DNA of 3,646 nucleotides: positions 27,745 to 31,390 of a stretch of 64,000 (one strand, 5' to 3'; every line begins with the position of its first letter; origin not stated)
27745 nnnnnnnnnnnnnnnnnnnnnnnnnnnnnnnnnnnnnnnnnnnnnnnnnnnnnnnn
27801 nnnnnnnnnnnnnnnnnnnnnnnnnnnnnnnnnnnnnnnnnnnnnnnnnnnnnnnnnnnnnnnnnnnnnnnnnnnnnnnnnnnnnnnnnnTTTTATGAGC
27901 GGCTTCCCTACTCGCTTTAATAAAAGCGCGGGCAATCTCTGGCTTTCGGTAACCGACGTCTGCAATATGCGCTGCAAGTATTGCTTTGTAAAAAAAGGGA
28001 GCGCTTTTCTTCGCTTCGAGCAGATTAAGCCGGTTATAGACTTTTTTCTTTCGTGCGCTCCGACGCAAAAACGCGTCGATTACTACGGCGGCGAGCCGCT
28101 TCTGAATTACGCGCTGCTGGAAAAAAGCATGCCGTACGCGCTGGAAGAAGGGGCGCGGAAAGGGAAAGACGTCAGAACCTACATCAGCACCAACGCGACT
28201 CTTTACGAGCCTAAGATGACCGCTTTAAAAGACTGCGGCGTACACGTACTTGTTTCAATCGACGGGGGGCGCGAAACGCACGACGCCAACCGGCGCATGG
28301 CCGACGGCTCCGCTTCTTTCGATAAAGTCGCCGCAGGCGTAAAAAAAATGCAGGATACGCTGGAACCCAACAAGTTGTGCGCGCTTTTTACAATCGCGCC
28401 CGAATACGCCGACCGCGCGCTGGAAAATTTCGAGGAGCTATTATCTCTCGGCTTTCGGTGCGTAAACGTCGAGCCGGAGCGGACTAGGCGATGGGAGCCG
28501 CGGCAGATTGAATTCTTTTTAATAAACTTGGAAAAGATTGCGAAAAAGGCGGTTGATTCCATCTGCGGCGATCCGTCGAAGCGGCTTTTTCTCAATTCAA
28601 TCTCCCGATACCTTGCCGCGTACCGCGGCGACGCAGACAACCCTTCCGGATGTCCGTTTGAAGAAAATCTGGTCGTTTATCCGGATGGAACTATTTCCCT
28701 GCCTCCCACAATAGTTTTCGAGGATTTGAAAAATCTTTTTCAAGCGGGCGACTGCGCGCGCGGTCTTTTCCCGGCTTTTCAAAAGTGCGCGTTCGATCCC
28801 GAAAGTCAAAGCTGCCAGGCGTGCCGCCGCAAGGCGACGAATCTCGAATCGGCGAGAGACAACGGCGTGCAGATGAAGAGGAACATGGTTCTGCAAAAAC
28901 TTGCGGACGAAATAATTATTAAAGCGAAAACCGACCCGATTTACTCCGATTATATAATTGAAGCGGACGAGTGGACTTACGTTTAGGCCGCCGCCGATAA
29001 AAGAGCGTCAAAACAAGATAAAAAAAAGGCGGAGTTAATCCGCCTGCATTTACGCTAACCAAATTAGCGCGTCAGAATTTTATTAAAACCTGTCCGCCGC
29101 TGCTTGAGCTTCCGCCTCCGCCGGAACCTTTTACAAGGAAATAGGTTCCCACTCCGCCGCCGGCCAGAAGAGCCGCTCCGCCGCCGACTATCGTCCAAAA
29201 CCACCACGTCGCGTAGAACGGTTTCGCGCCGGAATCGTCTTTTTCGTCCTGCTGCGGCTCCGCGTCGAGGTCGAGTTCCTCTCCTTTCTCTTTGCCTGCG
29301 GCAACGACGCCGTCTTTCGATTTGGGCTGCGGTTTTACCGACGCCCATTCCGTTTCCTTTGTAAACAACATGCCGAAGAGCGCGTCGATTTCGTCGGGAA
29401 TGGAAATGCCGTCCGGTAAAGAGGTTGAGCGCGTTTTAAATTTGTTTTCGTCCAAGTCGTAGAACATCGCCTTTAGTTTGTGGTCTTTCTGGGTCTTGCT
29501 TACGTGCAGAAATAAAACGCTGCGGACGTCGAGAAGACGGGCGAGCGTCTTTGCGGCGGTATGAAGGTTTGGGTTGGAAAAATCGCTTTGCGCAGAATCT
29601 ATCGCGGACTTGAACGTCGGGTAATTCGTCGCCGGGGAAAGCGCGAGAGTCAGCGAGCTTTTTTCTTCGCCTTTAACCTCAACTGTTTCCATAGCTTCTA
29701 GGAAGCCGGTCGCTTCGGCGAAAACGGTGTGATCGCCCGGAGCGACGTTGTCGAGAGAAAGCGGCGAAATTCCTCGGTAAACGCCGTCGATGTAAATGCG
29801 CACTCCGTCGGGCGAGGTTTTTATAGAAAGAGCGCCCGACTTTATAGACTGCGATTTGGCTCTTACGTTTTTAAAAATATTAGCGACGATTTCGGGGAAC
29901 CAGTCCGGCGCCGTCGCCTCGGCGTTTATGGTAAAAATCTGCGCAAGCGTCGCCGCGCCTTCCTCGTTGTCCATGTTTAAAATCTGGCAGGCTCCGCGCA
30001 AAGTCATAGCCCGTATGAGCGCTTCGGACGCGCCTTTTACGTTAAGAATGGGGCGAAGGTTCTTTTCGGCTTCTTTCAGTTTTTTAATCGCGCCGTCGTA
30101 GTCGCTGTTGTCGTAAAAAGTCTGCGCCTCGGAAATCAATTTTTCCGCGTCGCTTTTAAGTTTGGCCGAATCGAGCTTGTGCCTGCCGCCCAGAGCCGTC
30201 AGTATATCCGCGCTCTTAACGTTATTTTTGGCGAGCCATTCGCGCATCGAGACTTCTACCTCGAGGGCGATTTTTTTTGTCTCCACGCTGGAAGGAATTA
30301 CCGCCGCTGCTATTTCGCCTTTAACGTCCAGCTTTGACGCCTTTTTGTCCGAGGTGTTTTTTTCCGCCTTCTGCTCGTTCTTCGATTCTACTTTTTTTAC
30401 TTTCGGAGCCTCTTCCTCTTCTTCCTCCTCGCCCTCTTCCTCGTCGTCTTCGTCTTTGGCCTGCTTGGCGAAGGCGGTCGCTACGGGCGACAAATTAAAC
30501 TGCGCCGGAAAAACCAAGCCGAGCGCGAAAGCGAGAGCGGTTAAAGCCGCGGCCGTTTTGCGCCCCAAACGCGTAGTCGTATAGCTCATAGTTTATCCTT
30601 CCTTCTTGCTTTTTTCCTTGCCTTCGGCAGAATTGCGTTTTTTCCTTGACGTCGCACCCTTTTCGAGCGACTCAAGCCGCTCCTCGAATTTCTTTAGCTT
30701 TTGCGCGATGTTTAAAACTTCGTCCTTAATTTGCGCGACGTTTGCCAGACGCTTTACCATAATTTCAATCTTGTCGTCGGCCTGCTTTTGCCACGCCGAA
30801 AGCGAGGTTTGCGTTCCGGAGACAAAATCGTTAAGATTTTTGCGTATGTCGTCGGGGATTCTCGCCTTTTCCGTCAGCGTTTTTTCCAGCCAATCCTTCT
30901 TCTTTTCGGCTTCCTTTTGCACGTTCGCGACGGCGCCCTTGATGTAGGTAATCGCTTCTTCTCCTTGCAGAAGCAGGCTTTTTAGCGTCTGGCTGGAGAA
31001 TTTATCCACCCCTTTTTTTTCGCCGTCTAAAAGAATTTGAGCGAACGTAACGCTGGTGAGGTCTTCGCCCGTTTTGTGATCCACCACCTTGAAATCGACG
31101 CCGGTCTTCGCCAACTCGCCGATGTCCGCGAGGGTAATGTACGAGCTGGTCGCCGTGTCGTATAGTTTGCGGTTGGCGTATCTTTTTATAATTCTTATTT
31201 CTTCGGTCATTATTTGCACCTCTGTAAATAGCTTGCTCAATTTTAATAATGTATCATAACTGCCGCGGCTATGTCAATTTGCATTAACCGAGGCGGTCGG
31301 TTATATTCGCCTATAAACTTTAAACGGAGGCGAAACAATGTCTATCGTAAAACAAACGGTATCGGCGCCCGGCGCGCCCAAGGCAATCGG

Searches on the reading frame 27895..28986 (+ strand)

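Call 69: search_protein_families(library=ncbifam, proteins=[window:27895-28986:+], max_evalue=1e-20)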
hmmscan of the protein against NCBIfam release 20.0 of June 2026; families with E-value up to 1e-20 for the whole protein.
window:27895-28986:+ (363 aa): 7 families
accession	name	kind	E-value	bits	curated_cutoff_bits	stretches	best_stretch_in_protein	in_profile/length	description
NF047865.1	rSAM_PapB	equivalog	2.4e-37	128.9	340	1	15-259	5-253/330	PapB family radical SAM/SPASM ranthipeptide maturase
TIGR04064.1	rSAM_nif11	equivalog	3.3e-30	105.2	518.7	1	13-192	78-260/459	nif11-like peptide radical SAM maturase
TIGR04068.1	rSAM_ocin_clost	equivalog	1.5e-26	93.3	500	1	8-155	79-235/462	Cys-rich peptide radical SAM maturase CcpM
TIGR03978.1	rSAM_paired_1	equivalog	5e-25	88.2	370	1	17-189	87-264/466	His-Xaa-Ser system radical SAM maturase HxsB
NF040492.1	not_ScfB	exception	7.4e-25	87.7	855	1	15-194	97-284/450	ScfB-related radical SAM/SPASM orphan maturase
TIGR03974.1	rSAM_six_Cys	equivalog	9.8e-25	87.3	425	1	14-202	98-293/451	thioether cross-link-forming SCIFF peptide maturase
TIGR03906.1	quino_hemo_SAM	equivalog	1.1e-23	83.6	453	1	15-219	96-313/467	quinohemoprotein amine dehydrogenase maturation protein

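Call 91: search_protein_families(library=pfam, proteins=[window:27895-28986:+], max_evalue=0.0001)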
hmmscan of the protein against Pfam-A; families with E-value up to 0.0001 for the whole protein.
window:27895-28986:+ (363 aa): 1 family
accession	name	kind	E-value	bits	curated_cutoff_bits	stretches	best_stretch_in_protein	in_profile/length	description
PF04055.27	Radical_SAM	-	2.7e-16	60.6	29.5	1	18-181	2-164/166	Radical SAM superfamily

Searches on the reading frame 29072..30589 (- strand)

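Call 69: search_protein_families(library=ncbifam, proteins=[window:29072-30589:-], max_evalue=1e-20)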
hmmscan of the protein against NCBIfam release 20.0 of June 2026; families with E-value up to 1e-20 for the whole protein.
window:29072-30589:- (505 aa): 0 families

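Call 91: search_protein_families(library=pfam, proteins=[window:29072-30589:-], max_evalue=0.0001)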
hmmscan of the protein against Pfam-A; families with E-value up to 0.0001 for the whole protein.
window:29072-30589:- (505 aa): 1 family
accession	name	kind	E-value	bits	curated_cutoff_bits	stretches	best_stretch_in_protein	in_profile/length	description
PF08308.17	PEGA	-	7.5e-14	51.8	20.8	1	252-319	2-69/71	PEGA domain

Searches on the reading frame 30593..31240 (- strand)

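Call 91: search_protein_families(library=pfam, proteins=[window:30593-31240:-], max_evalue=0.0001)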
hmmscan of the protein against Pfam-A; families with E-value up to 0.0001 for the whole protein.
window:30593-31240:- (215 aa): 1 family
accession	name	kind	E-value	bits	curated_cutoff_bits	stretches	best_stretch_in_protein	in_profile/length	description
PF07879.16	PHB_acc_N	-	1.9e-26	92.4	25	1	17-77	1-61/61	PHB/PHA accumulation regulator DNA-binding domain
